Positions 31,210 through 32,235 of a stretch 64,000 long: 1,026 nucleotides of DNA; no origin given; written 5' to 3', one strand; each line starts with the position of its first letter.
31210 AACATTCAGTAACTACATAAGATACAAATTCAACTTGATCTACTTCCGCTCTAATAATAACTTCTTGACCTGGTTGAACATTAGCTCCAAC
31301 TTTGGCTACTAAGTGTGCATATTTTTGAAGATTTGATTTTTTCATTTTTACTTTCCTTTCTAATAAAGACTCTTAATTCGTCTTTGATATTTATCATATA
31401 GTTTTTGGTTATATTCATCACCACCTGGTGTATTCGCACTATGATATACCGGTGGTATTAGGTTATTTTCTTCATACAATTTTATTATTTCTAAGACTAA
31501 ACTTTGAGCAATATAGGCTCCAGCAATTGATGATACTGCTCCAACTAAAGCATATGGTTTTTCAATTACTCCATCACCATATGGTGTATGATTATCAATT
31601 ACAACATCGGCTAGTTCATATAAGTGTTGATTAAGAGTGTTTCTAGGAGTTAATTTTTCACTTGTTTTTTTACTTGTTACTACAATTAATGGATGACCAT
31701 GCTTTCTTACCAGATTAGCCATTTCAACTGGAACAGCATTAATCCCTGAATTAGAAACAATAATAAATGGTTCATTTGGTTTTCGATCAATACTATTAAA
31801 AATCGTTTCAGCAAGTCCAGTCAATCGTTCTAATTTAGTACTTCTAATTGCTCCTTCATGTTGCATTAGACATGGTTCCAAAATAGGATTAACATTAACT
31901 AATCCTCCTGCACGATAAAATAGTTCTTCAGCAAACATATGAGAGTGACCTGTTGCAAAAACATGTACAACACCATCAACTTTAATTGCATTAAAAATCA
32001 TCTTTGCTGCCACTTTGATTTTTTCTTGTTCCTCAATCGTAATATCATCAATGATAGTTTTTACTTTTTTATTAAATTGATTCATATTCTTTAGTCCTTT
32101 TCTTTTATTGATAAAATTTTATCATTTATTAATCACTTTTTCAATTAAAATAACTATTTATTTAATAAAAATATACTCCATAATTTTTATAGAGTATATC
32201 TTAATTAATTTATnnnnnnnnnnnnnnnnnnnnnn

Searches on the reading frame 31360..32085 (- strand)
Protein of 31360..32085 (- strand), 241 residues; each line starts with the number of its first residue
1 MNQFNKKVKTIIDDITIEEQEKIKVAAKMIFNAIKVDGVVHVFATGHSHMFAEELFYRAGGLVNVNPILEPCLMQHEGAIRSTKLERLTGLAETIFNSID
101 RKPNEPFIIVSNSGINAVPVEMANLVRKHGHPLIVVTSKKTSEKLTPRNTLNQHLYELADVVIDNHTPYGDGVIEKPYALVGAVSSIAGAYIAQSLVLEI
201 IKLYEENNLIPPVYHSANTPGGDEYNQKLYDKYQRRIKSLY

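Call 56: search_protein_families(library=pfam, proteins=[window:31360-32085:-], max_evalue=0.001)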
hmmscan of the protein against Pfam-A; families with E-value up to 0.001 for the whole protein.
window:31360-32085:- (241 aa): 2 families
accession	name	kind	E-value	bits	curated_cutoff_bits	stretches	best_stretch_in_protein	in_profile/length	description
PF13580.11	SIS_2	-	2.3e-41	141.5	27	1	3-138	1-138/138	SIS domain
PF10740.15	DUF2529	-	4.2e-05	23.6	22.3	0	4-67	5-68/169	Domain of unknown function (DUF2529)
